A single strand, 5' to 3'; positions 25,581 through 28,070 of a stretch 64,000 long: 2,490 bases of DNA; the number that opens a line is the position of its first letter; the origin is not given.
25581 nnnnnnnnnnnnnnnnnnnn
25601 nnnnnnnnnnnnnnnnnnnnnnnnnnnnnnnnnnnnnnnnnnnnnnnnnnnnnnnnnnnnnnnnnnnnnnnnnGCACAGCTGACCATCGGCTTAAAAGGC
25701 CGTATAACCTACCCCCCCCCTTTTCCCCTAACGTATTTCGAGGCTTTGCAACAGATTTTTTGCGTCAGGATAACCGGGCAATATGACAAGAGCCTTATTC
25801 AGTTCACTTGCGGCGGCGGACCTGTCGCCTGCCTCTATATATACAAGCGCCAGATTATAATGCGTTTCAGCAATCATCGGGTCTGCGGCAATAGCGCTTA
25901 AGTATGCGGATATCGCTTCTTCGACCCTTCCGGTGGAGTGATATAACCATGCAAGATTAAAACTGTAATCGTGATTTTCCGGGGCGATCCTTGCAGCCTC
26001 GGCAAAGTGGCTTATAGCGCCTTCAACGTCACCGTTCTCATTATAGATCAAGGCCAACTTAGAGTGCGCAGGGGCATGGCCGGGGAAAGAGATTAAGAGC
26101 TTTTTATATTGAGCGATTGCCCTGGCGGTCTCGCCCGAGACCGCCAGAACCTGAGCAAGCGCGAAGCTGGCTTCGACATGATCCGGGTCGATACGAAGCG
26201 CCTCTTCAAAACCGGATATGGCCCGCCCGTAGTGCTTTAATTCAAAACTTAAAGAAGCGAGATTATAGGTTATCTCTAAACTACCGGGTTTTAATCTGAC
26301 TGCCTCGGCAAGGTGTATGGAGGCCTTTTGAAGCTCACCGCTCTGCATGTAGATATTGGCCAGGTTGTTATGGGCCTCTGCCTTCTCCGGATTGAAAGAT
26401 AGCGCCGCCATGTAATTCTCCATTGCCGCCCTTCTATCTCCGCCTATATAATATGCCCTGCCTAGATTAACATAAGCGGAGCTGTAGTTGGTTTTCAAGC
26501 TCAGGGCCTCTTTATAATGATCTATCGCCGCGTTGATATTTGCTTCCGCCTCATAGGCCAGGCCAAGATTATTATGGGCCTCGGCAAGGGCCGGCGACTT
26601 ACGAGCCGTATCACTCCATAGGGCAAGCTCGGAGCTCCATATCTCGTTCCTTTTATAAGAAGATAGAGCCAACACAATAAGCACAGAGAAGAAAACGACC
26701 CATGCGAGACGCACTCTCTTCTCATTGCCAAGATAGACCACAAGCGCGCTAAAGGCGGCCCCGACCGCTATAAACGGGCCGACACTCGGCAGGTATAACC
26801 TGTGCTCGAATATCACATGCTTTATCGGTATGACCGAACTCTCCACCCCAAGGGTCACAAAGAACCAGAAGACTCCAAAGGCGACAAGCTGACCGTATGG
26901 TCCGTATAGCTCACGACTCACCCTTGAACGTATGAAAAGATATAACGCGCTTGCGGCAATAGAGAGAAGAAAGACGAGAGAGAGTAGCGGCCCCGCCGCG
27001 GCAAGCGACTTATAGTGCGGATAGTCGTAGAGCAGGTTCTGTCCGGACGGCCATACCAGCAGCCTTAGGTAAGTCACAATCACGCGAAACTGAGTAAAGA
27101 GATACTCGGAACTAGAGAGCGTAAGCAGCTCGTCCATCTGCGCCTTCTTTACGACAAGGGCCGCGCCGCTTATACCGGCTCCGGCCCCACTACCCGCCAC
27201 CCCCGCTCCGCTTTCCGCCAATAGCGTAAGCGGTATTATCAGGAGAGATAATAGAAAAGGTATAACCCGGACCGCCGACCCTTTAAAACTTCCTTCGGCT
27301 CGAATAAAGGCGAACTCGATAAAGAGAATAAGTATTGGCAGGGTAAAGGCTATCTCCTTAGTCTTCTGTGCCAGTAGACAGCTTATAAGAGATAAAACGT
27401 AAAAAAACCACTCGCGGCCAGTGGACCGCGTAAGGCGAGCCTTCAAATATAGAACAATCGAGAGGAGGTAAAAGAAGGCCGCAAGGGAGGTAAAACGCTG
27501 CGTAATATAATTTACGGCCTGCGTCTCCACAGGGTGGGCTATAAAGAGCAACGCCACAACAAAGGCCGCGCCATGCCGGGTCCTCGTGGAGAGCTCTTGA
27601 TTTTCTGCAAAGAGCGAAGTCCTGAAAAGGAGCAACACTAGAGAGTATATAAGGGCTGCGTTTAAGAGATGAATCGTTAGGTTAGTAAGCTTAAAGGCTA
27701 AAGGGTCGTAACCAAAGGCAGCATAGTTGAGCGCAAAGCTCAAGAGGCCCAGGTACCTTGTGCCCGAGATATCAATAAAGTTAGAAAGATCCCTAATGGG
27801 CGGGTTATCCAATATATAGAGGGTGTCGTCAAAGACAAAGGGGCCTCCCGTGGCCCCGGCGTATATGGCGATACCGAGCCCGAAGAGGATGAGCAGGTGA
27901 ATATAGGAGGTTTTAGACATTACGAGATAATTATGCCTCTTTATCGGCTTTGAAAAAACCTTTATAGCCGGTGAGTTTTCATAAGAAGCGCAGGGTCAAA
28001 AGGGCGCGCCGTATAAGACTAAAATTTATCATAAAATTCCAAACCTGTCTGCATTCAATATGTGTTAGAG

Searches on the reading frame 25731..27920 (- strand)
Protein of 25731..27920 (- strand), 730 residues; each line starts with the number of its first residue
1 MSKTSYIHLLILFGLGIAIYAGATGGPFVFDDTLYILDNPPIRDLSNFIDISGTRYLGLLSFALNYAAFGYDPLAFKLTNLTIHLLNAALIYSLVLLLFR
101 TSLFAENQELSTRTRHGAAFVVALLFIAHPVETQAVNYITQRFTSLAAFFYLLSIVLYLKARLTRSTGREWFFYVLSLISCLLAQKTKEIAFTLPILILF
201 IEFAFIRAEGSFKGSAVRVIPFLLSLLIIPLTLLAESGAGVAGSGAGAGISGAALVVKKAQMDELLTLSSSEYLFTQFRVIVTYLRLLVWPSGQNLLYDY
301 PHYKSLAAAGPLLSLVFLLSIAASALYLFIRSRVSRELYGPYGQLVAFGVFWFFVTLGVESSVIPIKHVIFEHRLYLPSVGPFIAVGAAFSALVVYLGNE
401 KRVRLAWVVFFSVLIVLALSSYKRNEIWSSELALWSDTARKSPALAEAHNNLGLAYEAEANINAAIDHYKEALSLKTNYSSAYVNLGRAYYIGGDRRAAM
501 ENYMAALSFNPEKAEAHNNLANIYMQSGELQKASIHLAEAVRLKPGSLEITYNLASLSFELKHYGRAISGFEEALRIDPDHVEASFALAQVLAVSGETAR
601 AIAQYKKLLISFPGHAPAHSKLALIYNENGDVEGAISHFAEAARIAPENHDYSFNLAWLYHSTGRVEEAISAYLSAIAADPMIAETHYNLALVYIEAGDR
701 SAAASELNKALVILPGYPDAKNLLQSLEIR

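Call 42: search_protein_families(library=pfam, proteins=[window:25731-27920:-], max_evalue=0.001)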
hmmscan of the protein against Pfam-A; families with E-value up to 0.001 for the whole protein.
window:25731-27920:- (730 aa): 25 families
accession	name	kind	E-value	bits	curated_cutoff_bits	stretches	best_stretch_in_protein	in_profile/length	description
PF07719.23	TPR_2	-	9.9e-42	138.1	27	2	514-546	1-33/34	Tetratricopeptide repeat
PF13414.12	TPR_11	-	1.4e-34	117.9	26.8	3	487-528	1-42/42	TPR repeat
PF00515.34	TPR_1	-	1.6e-34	116.7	27.8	2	446-476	1-31/34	Tetratricopeptide repeat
PF13181.12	TPR_8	-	1.4e-33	112.6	25.7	2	653-681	4-32/34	Tetratricopeptide repeat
PF13432.12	TPR_16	-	4.3e-31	107.4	32.7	5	622-681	3-62/65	Tetratricopeptide repeat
PF14559.12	TPR_19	-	4.7e-30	104.2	25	3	560-624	3-67/68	Tetratricopeptide repeat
PF13431.12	TPR_17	-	1.2e-29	100.5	24.4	1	503-533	2-32/34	Tetratricopeptide repeat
PF13428.12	TPR_14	-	1.2e-24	84.7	23.5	0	515-556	2-43/44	Tetratricopeptide repeat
PF13424.12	TPR_12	-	4.3e-23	81.7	30.1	2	618-679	5-74/77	Tetratricopeptide repeat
PF13176.12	TPR_7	-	4.3e-16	58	27.9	0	655-680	4-31/36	Tetratricopeptide repeat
PF23914.1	TPR_CcmH_CycH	-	1e-15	58.3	42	2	556-650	58-155/158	Cytochrome c-type biogenesis protein H TPR domain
PF13371.12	TPR_9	-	8.3e-15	55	35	1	521-590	2-71/73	Tetratricopeptide repeat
PF14561.12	TPR_20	-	5.4e-13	49.5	25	0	636-680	8-52/90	Tetratricopeptide repeat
PF13174.12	TPR_6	-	4e-12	46.4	26.3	0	654-680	4-30/33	Tetratricopeptide repeat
PF24575.1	TPR_Slam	-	5.8e-11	43.2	35.2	0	654-705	51-102/104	Surface lipoprotein assembly modifier, N-terminal TPR repeats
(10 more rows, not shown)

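Call 61: search_protein_families(library=ncbifam, proteins=[window:25731-27920:-], max_evalue=0.001)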
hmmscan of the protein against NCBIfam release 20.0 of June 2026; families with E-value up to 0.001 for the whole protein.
window:25731-27920:- (730 aa): 33 families (the best 25 are shown)
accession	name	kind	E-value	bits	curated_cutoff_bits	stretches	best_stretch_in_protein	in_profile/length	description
TIGR02917.1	PEP_TPR_lipo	equivalog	2.4e-31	108.4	312.2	1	416-711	605-898/899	XrtA/PEP-CTERM system TPR-repeat protein PrsT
NF040959.1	MamA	equivalog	9e-31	106.9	200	2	576-711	65-200/204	magnetosome protein MamA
TIGR02521.1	type_IV_pilW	equivalog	1.7e-28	99.7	154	2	479-576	30-127/234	type IV pilus biogenesis/stability protein PilW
NF033762.1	social_mot_Tgl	equivalog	3.6e-25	88.8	225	2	548-708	31-194/252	social motility TPR repeat lipoprotein Tgl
NF047371.1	FlcA_CTERM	equivalog_domain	5.3e-22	78.1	300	3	524-609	449-534/646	periplasmic flagellar collar protein FlcA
NF033758.1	gliding_GltE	equivalog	2.3e-21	76.3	225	1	442-716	82-356/411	adventurous gliding motility TPR repeat lipoprotein GltE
NF002725.1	PRK02603.1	equivalog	1.1e-20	74.3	143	2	452-536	41-128/173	photosystem I assembly protein Ycf3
NF033920.0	C39_PA2778_fam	equivalog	3.1e-18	66.1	150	3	440-545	148-255/255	PA2778 family cysteine peptidase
TIGR02552.1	LcrH_SycD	equivalog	5.4e-18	65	104.8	2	628-713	30-115/136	SycD/LcrH family type III secretion system chaperone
NF047507.1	TPR_BatC_Lepto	exception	6.9e-17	61.6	175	2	453-520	72-136/214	TPR repeat-containing protein BatC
NF008757.0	PRK11788.1-5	equivalog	1.1e-10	41.2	363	1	565-710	52-206/388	lipopolysaccharide assembly protein LapB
NF047558.1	TPR_END_plus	domain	1.4e-10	40.9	32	0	687-717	2-32/56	TPR end-of-group domain-containing protein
NF008520.0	PRK11447.1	equivalog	2.5e-10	38.8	858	0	540-664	595-718/1157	cellulose synthase complex outer membrane protein BcsC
NF008755.0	PRK11788.1-3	equivalog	3e-10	40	430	0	564-609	52-97/388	lipopolysaccharide assembly protein LapB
TIGR00990.1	3a0801s09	subfamily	1.2e-09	37.4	757.25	1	492-646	343-497/615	mitochondrial import receptor subunit TOM70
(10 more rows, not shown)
